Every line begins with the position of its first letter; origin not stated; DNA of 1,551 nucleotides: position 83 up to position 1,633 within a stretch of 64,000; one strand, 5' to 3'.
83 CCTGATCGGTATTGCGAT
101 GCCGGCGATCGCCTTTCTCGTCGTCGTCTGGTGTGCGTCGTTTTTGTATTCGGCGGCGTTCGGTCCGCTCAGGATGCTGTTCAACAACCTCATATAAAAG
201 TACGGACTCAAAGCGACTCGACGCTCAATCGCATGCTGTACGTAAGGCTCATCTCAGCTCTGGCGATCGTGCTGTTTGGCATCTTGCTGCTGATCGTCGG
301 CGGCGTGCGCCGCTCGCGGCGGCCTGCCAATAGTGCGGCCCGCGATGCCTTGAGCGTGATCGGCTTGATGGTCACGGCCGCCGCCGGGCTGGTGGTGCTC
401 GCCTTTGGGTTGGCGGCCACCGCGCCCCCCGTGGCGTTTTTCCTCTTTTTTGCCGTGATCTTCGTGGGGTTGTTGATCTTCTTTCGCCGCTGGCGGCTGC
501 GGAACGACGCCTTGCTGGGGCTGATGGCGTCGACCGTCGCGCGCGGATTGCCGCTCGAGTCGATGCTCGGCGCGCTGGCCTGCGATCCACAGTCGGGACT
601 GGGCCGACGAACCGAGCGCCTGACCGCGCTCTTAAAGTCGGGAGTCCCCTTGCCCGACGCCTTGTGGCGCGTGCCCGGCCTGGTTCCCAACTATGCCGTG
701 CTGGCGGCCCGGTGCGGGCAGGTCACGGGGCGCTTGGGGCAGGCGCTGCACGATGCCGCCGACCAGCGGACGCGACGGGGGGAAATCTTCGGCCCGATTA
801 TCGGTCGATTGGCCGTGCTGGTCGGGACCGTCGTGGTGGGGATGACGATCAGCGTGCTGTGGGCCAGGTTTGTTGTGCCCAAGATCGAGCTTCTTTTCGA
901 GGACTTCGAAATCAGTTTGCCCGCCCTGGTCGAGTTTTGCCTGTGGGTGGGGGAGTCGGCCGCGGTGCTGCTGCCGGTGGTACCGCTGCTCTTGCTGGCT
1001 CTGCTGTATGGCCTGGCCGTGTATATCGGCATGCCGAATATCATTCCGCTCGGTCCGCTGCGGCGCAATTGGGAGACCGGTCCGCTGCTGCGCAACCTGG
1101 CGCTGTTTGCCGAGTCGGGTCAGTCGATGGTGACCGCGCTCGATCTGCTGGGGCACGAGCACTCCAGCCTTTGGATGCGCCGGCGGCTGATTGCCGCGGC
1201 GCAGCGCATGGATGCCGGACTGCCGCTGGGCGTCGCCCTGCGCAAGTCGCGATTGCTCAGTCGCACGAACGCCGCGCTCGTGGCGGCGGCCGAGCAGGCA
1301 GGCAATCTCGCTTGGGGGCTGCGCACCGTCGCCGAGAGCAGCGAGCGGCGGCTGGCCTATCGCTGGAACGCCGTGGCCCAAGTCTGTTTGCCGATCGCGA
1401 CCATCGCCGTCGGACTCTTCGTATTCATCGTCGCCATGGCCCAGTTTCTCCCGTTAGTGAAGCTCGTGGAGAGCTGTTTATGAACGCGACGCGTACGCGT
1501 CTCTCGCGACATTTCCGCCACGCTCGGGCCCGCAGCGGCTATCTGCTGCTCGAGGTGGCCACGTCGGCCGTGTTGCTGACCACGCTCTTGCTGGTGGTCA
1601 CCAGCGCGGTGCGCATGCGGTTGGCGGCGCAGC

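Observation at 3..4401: Translationally coupled pseudopilus operon that terminates in a DUF1559 protein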

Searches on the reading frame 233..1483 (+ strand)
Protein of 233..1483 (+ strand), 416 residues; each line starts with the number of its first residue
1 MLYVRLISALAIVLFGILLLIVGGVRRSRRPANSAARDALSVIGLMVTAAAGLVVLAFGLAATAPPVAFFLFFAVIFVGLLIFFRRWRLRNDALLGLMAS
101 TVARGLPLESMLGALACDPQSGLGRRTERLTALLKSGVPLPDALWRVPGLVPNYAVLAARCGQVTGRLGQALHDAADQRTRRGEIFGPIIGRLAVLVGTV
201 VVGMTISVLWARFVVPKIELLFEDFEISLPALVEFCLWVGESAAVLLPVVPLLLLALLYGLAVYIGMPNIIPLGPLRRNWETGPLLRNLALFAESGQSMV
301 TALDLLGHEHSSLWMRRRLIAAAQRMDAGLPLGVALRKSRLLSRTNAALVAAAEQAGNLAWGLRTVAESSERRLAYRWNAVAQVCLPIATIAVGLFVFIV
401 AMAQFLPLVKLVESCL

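Call 3: search_protein_families(library=pfam, proteins=[window:233-1480:+], max_evalue=1)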
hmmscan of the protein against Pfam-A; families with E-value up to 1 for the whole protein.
window:233-1480:+ (416 aa): 1 family
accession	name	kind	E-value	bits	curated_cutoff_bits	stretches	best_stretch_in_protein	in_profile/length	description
PF00482.28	T2SSF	-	6.3e-30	104.1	25.2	2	286-407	2-125/125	Type II secretion system (T2SS), protein F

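Call 4: search_protein_families(library=ncbifam, proteins=[window:233-1480:+], max_evalue=1)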
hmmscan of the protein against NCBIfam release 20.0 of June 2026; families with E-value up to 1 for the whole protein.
window:233-1480:+ (416 aa): 6 families
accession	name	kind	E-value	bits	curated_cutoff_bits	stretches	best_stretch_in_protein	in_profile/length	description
TIGR02120.1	GspF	equivalog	9.5e-25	87.7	424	1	98-412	72-398/401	type II secretion system inner membrane protein GspF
NF007861.0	PRK10573.1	equivalog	5e-19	68.6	401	1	94-412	64-395/401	protein transport protein HofC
NF047826.1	T3SSXpsF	equivalog_domain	2.5e-13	49.6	650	1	98-413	75-402/405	type II secretion system protein XpsF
NF052607.1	T4PiliAsmPilCThrm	equivalog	1.4e-12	47.4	700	1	132-413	110-402/406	type IV pilus assembly protein PilC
NF041012.2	T4P_ComGB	equivalog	4e-10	39.6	240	1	93-412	5-331/332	competence type IV pilus assembly protein ComGB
NF052606.1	T4PiliAsmPilCMyx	equivalog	1.9e-05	23.7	700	1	101-412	92-415/419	type IV pilus assembly protein PilC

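Call 5: find_encoding_contigs(protein=window:233-1483:+, flank=10000, max_places=6)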
Protein window:233-1483:+ (416 aa): 4 contigs read that carry it; 2 places shown.
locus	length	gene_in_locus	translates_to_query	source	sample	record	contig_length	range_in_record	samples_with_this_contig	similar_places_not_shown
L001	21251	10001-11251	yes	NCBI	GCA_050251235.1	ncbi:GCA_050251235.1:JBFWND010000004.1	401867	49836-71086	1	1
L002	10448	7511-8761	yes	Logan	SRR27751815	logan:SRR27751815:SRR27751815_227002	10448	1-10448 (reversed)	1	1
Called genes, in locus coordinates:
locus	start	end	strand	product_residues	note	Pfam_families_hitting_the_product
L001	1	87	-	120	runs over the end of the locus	PF00111:Fer2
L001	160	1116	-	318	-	PF01263:Aldose_epim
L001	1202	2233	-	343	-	-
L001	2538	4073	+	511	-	PF00884:Sulfatase, PF02995:DUF229 (weak), PF16347:SGSH_C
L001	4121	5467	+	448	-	PF00149:Metallophos (weak)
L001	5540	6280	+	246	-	PF00685:Sulfotransfer_1 (weak), PF13469:Sulfotransfer_3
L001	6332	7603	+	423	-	PF00437:T2SSE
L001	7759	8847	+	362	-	PF00482:T2SSF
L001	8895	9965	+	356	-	PF00482:T2SSF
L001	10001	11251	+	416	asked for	PF00482:T2SSF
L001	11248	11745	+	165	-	-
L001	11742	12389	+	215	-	-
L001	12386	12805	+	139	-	-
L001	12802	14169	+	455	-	-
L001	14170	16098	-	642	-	PF25182:NonGDSL, PF00657:Lipase_GDSL, PF13472:Lipase_GDSL_2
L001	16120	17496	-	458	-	PF00083:Sugar_tr, PF07690:MFS_1, PF00083:Sugar_tr, PF07690:MFS_1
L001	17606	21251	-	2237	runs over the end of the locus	PF00353:HemolysinCabind (weak), PF13946:DUF4214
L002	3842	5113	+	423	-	PF00437:T2SSE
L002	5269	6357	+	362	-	PF00482:T2SSF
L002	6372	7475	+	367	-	PF00482:T2SSF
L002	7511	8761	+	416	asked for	PF00482:T2SSF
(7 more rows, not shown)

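Call 9: find_homologous_proteins(query=window:233-1480:+, max_evalue=0.00001)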
Query window:233-1480:+ (416 aa): 23 proteins with E <= 0.00001 among 8000 candidates.
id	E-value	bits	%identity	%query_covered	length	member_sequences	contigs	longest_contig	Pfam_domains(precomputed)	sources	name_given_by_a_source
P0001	2.1e-228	776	99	91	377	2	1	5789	PF00482.29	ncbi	ncbi:MAG: type II secretion system F family protein, partial [Pirellulales bacterium]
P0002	4.4e-140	485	59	98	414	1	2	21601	PF00482.29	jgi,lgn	-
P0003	3.8e-138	479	59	94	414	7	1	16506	PF00482.29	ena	-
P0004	1.3e-137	477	61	94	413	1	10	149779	PF00482.29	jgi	jgi:type II secretory pathway component PulF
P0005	1.5e-133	464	58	93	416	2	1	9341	PF00482.29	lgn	-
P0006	2.2e-126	440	56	99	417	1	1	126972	PF00482.29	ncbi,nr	ncbi:MAG: type II secretion system F family protein [Pirellulales bacterium]|nr:type II secretion sy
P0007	2.0e-125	437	56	99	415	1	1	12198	PF00482.29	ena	-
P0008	8.8e-113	396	66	69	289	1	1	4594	PF00482.29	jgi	jgi:type II secretory pathway component PulF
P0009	2.9e-40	157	33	96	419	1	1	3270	PF00482.29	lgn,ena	-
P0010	2.2e-33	134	31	82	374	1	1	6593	PF00482.29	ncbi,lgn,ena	-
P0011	1.7e-17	82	24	78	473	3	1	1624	PF00482.29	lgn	-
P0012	8.8e-16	76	28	79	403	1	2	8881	PF00482.29,PF28597.1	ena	-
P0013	2.0e-13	68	28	69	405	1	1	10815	PF00482.29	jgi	jgi:type II secretory pathway component PulF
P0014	1.2e-9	56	24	76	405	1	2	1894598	PF00482.29,PF28597.1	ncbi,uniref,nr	ncbi:type II secretion system inner membrane protein GspF [Kangiella sp. HZ709]|uniref:type II secre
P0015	8.1e-8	50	25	81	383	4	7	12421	PF00482.29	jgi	-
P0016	1.1e-7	50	24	79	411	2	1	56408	PF00482.29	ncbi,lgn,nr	ncbi:MAG: type II secretion system F family protein [Deltaproteobacteria bacterium]|nr:type II secre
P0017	1.9e-7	49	22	74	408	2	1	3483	PF00482.29,PF28597.1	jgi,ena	-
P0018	4.2e-7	48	22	81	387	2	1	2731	PF00482.29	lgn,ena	-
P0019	1.4e-6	46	28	33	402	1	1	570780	PF00482.29,PF28597.1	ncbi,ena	-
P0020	3.5e-6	45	22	74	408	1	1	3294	PF00482.29,PF28597.1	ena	-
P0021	3.9e-6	44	32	30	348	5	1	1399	PF00482.29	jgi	-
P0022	4.3e-6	44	22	75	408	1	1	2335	PF00482.29,PF28597.1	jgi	jgi:general secretion pathway protein F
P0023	4.5e-6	44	22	74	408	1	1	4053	PF00482.29,PF28597.1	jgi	jgi:general secretion pathway protein F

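Call 10: find_encoding_contigs(protein=P0004, flank=10000, max_places=2)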
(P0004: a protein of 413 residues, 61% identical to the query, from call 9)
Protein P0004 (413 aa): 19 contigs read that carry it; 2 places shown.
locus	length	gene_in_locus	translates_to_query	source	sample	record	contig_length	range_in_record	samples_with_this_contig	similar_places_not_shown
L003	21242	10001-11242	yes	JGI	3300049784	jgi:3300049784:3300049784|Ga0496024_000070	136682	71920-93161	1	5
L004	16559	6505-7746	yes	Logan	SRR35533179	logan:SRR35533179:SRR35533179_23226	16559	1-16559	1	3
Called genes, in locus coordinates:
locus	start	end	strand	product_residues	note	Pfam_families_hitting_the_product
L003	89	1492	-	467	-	PF13091:PLDc_2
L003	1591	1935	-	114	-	-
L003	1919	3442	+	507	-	PF00884:Sulfatase, PF01663:Phosphodiest (faint), PF02995:DUF229 (weak), PF16347:SGSH_C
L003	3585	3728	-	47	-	-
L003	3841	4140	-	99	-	-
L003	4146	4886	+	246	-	PF00685:Sulfotransfer_1, PF13469:Sulfotransfer_3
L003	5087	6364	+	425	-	PF07690:MFS_1, PF12832:MFS_1_like, PF07690:MFS_1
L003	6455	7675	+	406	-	PF13191:AAA_16 (faint), PF00437:T2SSE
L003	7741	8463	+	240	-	PF00482:T2SSF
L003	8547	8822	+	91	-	-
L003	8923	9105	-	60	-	-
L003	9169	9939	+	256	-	PF00482:T2SSF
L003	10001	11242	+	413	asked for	PF00482:T2SSF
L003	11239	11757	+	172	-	-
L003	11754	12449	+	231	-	-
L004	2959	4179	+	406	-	PF13191:AAA_16 (faint), PF00437:T2SSE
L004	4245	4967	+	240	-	PF00482:T2SSF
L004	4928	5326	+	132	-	PF00482:T2SSF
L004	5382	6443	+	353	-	PF00482:T2SSF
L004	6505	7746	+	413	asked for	PF00482:T2SSF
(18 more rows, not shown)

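Call 11: find_encoding_contigs(protein=P0006, flank=10000, max_places=2)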
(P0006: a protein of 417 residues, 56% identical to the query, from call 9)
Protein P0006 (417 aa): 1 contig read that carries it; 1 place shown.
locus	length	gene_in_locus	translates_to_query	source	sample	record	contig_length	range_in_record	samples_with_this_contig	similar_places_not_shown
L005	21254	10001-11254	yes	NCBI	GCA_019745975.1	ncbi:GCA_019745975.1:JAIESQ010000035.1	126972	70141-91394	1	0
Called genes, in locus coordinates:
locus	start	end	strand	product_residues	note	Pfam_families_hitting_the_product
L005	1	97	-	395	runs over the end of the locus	PF00595:PDZ (weak), PF13180:PDZ_2, PF17820:PDZ_6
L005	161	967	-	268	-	-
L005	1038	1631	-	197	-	PF04542:Sigma70_r2 (weak), PF08281:Sigma70_r4_2, PF04545:Sigma70_r4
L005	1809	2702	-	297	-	PF00106:adh_short, PF08659:KR, PF13561:adh_short_C2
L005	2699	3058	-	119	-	PF00111:Fer2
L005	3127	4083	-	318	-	PF01263:Aldose_epim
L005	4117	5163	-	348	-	-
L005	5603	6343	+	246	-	PF00685:Sulfotransfer_1, PF13469:Sulfotransfer_3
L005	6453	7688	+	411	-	PF00437:T2SSE, PF13191:AAA_16 (weak)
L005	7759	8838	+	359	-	PF00482:T2SSF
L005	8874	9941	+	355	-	PF00482:T2SSF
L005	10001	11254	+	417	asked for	PF00482:T2SSF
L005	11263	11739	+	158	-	-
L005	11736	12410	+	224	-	-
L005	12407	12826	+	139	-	PF14341:PilX_N (weak)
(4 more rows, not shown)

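Call 12: find_encoding_contigs(protein=P0010, flank=10000, max_places=2)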
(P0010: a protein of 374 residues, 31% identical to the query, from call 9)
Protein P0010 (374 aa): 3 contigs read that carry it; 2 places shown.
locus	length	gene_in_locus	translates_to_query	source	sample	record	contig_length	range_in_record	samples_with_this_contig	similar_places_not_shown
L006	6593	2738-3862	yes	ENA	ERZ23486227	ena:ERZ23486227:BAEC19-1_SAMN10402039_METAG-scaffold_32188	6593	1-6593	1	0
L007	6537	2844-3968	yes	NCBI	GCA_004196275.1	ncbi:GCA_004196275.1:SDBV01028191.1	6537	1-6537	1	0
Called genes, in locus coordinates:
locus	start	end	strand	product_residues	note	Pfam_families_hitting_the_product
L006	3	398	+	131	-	?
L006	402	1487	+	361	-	PF00482:T2SSF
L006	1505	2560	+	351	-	PF00482:T2SSF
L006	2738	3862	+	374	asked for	PF00482:T2SSF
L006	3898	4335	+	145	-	-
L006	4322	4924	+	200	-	-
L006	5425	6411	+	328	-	PF07963:N_methyl (weak), PF07596:SBP_bac_10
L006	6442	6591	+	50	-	?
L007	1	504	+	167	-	?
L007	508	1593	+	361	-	PF00482:T2SSF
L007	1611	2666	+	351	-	PF00482:T2SSF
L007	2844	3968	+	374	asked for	PF00482:T2SSF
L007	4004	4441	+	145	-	-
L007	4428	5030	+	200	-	-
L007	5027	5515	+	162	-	-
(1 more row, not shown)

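Call 17: find_related_loci(query=A1, collection=genome_contigs, flank=10000)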
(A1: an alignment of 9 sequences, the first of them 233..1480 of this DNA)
Query A1 (416 aa) in genome_contigs; peptide patterns used: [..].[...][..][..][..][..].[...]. (x = any residue, [..] = any of these).
314 stretches matched a pattern; 180 encode a relative of the query (tblastn E <= 1e-3); the best 80 are kept; 80 distinct loci.
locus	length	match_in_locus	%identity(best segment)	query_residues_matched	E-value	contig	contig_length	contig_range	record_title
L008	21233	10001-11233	56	7-416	1e-134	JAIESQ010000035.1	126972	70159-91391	MAG: Pirellulales bacterium isolate co.spades.METABAT.2.5kb_062 c_000000444795, whole genome shotgun sequence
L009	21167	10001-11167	60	27-416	1e-141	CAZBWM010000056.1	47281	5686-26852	MAG TPA_asm: uncultured Planctomycetaceae bacterium isolate binchicken_co322_16 genome assembly, contig: NODE_1348_lengt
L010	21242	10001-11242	31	6-414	2e-45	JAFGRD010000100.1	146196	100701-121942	MAG: Pirellulales bacterium isolate Zod_Metabat.813 k87_7141256, whole genome shotgun sequence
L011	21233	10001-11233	30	8-414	9e-45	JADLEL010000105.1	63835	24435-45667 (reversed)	MAG: Pirellulales bacterium isolate SJ322 c_000000913868, whole genome shotgun sequence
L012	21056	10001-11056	35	67-413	2e-44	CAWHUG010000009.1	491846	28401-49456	MAG: uncultured Isosphaeraceae bacterium isolate MFD05705.bin.2.126 genome assembly, contig: contig_34193, whole genome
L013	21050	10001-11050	35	72-412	3e-44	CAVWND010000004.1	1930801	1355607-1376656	MAG: uncultured Planctomycetota bacterium isolate MFD09495.bin.2.75 genome assembly, contig: contig_1505, whole genome s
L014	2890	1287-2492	32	16-414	2e-43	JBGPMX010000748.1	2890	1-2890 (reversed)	MAG: Planctomycetia bacterium isolate OBJ_0618_7090110_228 k141_7502946_length_2890_cov_8.0000, whole genome shotgun seq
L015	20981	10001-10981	33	90-412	9e-43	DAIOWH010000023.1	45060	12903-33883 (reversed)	MAG TPA_asm: Planctomycetia bacterium isolate CTOTU28215 NODE_31_length_45060_cov_619.676591, whole genome shotgun seque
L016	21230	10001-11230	29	6-412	4e-42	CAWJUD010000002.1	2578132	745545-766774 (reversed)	MAG: Pirellulales bacterium isolate MFD04408.bin.1.134 genome assembly, contig: contig_24530, whole genome shotgun seque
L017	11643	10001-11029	33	90-412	1e-41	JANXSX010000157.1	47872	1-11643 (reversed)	MAG: Isosphaeraceae bacterium isolate 338R_metabat_119 338R_k141_1052916, whole genome shotgun sequence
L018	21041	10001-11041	31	73-413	2e-41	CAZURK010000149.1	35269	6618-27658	MAG TPA_asm: uncultured Pirellulaceae bacterium isolate SRP077602_co10_409 genome assembly, contig: NODE_3721_length_352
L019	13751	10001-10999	30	86-412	1e-41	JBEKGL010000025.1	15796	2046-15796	MAG: Thermoguttaceae bacterium isolate SPRUCE 252 SPRUCE_252_25, whole genome shotgun sequence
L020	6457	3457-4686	29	6-412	2e-41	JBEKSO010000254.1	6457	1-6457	MAG: Thermoguttaceae bacterium isolate SPRUCE 536 SPRUCE_536_254, whole genome shotgun sequence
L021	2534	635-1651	34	81-414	3e-41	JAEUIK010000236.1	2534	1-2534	MAG: Planctomycetaceae bacterium isolate new MAG-41 k141_3409544, whole genome shotgun sequence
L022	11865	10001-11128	33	41-414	3e-40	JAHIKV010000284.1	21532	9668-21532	MAG: Planctomycetota bacterium isolate KR13_N1.mb.7 KR13_N1.mb.7_k141_226490, whole genome shotgun sequence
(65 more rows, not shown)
